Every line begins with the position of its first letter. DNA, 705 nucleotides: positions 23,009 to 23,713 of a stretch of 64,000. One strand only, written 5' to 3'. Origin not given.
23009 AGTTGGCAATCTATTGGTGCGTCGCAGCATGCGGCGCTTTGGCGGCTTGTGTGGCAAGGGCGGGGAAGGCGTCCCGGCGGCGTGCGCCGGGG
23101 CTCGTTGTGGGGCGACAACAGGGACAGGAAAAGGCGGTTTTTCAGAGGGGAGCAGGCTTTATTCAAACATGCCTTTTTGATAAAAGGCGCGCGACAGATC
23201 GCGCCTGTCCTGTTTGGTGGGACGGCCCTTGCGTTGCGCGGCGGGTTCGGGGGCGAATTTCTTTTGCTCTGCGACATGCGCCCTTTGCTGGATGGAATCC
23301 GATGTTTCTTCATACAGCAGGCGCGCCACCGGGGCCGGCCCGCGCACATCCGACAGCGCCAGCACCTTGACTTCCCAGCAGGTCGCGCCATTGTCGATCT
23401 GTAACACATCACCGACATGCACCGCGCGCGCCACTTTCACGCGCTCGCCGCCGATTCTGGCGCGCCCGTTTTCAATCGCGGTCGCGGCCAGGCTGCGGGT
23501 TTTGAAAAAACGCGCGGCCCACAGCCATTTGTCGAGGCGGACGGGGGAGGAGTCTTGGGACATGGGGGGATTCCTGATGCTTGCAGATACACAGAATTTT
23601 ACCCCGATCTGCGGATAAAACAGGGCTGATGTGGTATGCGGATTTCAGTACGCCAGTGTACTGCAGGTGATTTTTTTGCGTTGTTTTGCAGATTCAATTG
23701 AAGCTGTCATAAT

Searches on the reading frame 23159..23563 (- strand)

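Call 5: search_protein_families(library=ncbifam, proteins=[window:23159-23563:-], max_evalue=1)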
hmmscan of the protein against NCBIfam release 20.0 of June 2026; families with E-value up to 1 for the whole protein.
window:23159-23563:- (134 aa): 3 families
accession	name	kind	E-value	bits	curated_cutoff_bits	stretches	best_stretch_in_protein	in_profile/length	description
NF007673.0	PRK10348.1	equivalog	4.7e-27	94.7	148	1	4-125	5-126/133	ribosome-associated heat shock protein Hsp15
NF007784.0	PRK10475.1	equivalog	0.024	13.6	318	1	6-57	5-55/290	23S rRNA pseudouridine(2604) synthase RluF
TIGR03903.1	TOMM_kin_cyc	equivalog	0.026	12.3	705.75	1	33-107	378-452/1267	TOMM system kinase/cyclase fusion protein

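Call 25: search_protein_families(library=pfam, proteins=[window:23159-23563:-], max_evalue=0.001)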
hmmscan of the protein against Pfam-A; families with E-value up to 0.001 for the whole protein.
window:23159-23563:- (134 aa): 1 family
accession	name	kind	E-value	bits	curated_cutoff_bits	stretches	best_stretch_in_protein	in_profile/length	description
PF01479.30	S4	-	3.7e-11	43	22.8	1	8-54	1-48/48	S4 domain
